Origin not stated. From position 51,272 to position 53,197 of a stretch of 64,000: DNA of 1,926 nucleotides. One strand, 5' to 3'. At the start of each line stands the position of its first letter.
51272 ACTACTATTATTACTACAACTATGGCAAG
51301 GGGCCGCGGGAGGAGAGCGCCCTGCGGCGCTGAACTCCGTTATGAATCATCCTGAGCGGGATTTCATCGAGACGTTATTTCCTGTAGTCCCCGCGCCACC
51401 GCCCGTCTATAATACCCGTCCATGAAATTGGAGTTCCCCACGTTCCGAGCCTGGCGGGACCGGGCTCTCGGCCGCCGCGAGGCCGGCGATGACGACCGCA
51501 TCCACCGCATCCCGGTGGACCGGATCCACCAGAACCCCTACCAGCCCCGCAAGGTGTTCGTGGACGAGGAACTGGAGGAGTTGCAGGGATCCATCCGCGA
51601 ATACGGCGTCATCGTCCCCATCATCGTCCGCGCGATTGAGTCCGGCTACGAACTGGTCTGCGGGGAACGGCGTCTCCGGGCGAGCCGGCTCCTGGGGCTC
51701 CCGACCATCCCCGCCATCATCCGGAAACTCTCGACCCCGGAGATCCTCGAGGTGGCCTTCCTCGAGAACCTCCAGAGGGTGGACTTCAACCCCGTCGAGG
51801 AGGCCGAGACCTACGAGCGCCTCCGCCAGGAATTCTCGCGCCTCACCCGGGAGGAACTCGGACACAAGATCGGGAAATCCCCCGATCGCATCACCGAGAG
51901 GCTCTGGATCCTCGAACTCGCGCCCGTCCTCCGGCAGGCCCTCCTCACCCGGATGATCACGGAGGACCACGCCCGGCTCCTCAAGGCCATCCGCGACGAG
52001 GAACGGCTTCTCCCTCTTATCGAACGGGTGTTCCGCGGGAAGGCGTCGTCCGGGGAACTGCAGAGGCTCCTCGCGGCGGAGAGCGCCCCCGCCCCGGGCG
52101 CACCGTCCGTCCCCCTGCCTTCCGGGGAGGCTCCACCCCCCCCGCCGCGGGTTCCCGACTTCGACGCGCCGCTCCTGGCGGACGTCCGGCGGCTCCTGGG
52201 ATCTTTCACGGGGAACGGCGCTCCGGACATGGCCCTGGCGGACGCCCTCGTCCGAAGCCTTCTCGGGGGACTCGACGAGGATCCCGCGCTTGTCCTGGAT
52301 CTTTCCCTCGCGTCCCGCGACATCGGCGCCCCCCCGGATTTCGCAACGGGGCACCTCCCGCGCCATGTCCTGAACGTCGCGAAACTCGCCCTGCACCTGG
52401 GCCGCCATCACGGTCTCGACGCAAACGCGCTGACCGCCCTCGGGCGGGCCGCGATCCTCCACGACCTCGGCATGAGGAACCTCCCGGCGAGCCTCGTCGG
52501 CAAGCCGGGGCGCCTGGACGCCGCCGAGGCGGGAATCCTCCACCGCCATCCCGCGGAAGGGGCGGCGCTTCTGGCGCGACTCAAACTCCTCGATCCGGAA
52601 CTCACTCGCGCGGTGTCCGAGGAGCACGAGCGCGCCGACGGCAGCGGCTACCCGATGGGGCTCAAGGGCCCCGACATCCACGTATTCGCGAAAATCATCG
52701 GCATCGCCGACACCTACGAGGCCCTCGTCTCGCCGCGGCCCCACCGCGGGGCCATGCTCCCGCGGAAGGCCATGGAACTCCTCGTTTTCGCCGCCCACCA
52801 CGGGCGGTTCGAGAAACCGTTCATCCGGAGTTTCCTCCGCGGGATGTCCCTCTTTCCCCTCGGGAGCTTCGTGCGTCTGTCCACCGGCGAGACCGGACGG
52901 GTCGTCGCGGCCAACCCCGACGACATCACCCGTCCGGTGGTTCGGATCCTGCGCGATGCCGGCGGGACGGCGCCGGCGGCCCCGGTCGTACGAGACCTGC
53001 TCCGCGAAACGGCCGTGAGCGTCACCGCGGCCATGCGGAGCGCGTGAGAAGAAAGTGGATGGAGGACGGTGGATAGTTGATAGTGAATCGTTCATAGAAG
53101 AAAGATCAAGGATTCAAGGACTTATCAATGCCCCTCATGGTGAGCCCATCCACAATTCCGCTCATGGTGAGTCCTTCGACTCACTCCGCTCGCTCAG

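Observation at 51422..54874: Two tandem ParB-N (CTP-switch fold)::HD-GYP fusion genes placed like parB behind a ParA/MinD-fold BY-kinase in an EPS export locus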

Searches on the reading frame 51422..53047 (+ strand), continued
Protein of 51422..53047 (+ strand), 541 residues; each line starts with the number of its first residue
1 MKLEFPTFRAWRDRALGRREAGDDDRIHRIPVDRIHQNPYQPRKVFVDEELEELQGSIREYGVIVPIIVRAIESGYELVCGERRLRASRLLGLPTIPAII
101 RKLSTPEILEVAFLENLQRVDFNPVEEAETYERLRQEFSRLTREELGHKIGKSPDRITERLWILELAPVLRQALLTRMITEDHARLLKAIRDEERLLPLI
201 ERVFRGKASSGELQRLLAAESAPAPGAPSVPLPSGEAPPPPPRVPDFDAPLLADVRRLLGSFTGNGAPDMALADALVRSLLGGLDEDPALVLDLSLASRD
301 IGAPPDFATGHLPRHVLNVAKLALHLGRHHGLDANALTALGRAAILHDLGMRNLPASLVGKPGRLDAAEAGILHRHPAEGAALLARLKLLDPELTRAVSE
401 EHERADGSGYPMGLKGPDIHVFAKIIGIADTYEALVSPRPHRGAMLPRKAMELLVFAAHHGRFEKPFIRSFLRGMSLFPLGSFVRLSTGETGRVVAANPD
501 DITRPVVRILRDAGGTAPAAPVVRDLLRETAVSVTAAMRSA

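Call 92: find_encoding_contigs(protein=P0124, flank=10000, max_places=3)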
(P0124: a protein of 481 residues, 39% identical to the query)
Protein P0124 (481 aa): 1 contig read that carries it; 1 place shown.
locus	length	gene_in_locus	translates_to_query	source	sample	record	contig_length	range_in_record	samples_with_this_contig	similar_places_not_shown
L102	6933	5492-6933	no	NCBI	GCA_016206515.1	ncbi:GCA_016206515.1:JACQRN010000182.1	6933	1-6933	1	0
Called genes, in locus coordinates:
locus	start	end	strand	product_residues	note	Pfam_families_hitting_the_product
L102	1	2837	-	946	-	PF01011:PQQ (faint), PF13360:PQQ_2, PF13570:Beta-prop_ACSF4, PF13360:PQQ_2, PF00041:fn3 (weak), PF05048:NosD (faint), PF13229:Beta_helix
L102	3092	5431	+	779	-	PF01656:CbiA, PF09140:MipZ (faint), PF10609:ParA, PF13614:AAA_31 (weak)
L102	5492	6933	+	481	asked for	PF02195:ParB_N, PF17762:HTH_ParB, PF01966:HD, PF13487:HD_5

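Call 94: search_protein_families(library=ncbifam, proteins=[L102:3092-5431:+], max_evalue=0.001)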
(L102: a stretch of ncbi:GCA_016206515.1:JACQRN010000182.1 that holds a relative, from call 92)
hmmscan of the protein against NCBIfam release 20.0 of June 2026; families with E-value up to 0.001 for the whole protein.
L102:3092-5431:+ (779 aa): 14 families
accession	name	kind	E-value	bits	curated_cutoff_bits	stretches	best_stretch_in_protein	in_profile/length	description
TIGR01007.1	eps_fam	subfamily_domain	6e-44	150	108.05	1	552-771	1-203/204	polysaccharide biosynthesis tyrosine autokinase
NF007350.0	PRK09841.1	equivalog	1.9e-25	89.1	1248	1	551-777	512-723/726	tyrosine-protein kinase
TIGR03018.1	pepcterm_TyrKin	hypoth_equivalog_domain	4.4e-25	88.2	230.65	1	566-756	31-207/207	XrtA-associated tyrosine autokinase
NF008568.0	PRK11519.1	equivalog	1.5e-21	76.3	1068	1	572-777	528-716/720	tyrosine-protein kinase Wzc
TIGR03029.1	EpsG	equivalog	9.4e-20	70.9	313.8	1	571-756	104-273/274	chain length determinant protein tyrosine kinase EpsG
TIGR01005.1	eps_transp_fam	subfamily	6.5e-16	57.7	411.7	1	550-779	526-738/754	exopolysaccharide transport protein family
TIGR01968.1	minD_bact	equivalog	2.9e-11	43.2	212.9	1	572-715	3-131/261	septum site-determining protein MinD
TIGR01969.1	minD_arch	subfamily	7.5e-11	41.7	201.75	1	573-638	3-69/251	cell division ATPase MinD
NF041546.1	ParA_partition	equivalog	1.3e-08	34.7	180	1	575-608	4-37/203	ParA family partition ATPase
NF041136.1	MrpORP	equivalog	5.5e-07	29.2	450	1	572-624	7-59/365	iron-sulfur cluster carrier protein MrpORP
TIGR01006.1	polys_exp_MPA1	subfamily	1.1e-06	28.3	296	1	448-531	137-222/226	CspC family polysaccharide chain length determinant protein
NF008669.0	PRK11670.1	equivalog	1.2e-06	27.7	348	1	573-627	110-164/369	iron-sulfur cluster carrier protein ApbC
TIGR03815.1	CpaE_hom_Actino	equivalog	1.6e-05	24.2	154.45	1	583-730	124-256/340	septum site-determining protein Ssd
NF047398.1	AAA_KGGVGR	domain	0.00052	20.4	90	0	572-672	4-102/190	KGGVGR-motif variant AAA ATPase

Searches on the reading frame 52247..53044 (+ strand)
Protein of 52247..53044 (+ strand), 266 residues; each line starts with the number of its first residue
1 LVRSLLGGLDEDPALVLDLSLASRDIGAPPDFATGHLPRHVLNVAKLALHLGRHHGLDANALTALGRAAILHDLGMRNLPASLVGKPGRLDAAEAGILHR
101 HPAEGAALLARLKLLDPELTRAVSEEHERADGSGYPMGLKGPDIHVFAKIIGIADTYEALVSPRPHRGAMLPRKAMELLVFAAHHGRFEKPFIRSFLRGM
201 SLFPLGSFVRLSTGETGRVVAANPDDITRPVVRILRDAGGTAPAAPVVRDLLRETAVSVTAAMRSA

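Call 49: search_solved_structures(query=window:52247-53044:+, max_evalue=0.00001, show_alignments=3)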
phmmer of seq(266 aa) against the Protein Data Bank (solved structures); distinct sequences matched with E-value up to 0.00001: 6.
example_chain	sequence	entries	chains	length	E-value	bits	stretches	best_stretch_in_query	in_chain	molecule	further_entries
5z7c_A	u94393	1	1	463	4.7e-21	79.2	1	28-184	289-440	3'3'-cGAMP-specific phosphodiesterase 3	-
4mcw_A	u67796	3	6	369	2.4e-19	73.6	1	35-198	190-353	Metal dependent phosphohydrolase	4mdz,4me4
4r8z_A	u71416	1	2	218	1.4e-16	64.6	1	34-198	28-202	Cyclic di-GMP phosphodiesterase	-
9rbz_A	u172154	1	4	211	1.3e-14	58.2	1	36-172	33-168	HD domain/sensory box protein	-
9rc0_A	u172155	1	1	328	3.7e-14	56.6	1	36-171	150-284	HD domain/sensory box protein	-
3tm8_A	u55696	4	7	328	5.8e-06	29.8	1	38-163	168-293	Uncharacterized protein | Uncharacterized protein Bd1817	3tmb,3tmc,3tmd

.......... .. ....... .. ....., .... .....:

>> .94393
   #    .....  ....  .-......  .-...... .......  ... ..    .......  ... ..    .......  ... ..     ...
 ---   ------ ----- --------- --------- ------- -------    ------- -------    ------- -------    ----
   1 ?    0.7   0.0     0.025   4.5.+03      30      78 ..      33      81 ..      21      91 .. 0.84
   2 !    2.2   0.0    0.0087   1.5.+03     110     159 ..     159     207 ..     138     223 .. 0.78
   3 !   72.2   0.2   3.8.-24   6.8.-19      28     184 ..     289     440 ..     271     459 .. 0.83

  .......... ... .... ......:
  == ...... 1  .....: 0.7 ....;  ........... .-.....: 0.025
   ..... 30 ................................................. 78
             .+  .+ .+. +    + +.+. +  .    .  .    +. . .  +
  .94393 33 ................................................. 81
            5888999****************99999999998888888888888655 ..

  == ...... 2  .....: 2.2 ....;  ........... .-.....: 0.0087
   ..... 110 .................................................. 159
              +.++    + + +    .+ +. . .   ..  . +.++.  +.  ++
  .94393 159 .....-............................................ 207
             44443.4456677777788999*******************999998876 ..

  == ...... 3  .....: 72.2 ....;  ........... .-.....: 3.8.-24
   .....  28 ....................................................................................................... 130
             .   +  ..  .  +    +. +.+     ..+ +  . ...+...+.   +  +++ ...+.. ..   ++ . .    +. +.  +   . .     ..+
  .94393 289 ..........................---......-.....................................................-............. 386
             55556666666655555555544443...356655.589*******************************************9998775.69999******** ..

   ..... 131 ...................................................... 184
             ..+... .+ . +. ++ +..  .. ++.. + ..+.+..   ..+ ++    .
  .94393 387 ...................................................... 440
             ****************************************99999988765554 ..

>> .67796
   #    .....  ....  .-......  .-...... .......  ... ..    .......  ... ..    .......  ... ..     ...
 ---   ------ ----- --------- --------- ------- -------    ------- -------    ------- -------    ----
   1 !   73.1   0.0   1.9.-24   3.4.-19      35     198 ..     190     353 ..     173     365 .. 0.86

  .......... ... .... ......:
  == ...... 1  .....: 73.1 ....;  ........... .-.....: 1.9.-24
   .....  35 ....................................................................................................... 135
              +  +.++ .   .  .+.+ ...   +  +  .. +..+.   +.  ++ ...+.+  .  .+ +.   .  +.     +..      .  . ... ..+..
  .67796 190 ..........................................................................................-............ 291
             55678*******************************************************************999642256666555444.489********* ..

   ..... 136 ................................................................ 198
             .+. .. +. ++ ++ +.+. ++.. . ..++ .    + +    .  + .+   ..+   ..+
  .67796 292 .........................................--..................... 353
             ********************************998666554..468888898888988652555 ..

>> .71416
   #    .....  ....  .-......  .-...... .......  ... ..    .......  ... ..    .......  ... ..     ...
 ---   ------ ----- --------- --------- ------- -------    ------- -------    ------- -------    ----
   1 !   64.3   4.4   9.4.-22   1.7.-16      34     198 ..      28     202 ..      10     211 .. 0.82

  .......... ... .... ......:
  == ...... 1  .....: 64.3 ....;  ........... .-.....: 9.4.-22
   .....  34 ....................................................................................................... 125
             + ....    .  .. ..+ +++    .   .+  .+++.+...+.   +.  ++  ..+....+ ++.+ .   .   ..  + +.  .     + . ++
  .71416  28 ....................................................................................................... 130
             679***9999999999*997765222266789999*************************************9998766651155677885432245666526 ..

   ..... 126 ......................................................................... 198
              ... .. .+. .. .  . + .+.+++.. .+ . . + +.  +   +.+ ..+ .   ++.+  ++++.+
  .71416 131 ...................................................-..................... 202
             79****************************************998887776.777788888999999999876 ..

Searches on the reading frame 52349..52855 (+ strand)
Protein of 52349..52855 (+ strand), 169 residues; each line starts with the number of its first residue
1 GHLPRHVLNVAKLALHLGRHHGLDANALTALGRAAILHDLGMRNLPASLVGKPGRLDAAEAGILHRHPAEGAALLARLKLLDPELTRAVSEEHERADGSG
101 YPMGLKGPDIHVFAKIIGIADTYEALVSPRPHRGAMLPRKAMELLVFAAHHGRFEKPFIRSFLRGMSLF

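Call 73: search_solved_structures(query=window:52349-52855:+, max_evalue=1e-10, show_alignments=5)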
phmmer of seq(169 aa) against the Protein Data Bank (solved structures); distinct sequences matched with E-value up to 1e-10: 5.
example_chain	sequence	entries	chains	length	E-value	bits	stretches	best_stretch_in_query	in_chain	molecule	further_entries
5z7c_A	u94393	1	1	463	7.4e-21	78.4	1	30-147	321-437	3'3'-cGAMP-specific phosphodiesterase 3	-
4mcw_A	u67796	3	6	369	2.4e-19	73.5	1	5-161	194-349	Metal dependent phosphohydrolase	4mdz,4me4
4r8z_A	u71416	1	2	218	2.2e-16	63.8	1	2-163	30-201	Cyclic di-GMP phosphodiesterase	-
9rbz_A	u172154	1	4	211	1.3e-14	58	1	3-137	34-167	HD domain/sensory box protein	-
9rc0_A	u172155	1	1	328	3.5e-14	56.7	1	3-136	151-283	HD domain/sensory box protein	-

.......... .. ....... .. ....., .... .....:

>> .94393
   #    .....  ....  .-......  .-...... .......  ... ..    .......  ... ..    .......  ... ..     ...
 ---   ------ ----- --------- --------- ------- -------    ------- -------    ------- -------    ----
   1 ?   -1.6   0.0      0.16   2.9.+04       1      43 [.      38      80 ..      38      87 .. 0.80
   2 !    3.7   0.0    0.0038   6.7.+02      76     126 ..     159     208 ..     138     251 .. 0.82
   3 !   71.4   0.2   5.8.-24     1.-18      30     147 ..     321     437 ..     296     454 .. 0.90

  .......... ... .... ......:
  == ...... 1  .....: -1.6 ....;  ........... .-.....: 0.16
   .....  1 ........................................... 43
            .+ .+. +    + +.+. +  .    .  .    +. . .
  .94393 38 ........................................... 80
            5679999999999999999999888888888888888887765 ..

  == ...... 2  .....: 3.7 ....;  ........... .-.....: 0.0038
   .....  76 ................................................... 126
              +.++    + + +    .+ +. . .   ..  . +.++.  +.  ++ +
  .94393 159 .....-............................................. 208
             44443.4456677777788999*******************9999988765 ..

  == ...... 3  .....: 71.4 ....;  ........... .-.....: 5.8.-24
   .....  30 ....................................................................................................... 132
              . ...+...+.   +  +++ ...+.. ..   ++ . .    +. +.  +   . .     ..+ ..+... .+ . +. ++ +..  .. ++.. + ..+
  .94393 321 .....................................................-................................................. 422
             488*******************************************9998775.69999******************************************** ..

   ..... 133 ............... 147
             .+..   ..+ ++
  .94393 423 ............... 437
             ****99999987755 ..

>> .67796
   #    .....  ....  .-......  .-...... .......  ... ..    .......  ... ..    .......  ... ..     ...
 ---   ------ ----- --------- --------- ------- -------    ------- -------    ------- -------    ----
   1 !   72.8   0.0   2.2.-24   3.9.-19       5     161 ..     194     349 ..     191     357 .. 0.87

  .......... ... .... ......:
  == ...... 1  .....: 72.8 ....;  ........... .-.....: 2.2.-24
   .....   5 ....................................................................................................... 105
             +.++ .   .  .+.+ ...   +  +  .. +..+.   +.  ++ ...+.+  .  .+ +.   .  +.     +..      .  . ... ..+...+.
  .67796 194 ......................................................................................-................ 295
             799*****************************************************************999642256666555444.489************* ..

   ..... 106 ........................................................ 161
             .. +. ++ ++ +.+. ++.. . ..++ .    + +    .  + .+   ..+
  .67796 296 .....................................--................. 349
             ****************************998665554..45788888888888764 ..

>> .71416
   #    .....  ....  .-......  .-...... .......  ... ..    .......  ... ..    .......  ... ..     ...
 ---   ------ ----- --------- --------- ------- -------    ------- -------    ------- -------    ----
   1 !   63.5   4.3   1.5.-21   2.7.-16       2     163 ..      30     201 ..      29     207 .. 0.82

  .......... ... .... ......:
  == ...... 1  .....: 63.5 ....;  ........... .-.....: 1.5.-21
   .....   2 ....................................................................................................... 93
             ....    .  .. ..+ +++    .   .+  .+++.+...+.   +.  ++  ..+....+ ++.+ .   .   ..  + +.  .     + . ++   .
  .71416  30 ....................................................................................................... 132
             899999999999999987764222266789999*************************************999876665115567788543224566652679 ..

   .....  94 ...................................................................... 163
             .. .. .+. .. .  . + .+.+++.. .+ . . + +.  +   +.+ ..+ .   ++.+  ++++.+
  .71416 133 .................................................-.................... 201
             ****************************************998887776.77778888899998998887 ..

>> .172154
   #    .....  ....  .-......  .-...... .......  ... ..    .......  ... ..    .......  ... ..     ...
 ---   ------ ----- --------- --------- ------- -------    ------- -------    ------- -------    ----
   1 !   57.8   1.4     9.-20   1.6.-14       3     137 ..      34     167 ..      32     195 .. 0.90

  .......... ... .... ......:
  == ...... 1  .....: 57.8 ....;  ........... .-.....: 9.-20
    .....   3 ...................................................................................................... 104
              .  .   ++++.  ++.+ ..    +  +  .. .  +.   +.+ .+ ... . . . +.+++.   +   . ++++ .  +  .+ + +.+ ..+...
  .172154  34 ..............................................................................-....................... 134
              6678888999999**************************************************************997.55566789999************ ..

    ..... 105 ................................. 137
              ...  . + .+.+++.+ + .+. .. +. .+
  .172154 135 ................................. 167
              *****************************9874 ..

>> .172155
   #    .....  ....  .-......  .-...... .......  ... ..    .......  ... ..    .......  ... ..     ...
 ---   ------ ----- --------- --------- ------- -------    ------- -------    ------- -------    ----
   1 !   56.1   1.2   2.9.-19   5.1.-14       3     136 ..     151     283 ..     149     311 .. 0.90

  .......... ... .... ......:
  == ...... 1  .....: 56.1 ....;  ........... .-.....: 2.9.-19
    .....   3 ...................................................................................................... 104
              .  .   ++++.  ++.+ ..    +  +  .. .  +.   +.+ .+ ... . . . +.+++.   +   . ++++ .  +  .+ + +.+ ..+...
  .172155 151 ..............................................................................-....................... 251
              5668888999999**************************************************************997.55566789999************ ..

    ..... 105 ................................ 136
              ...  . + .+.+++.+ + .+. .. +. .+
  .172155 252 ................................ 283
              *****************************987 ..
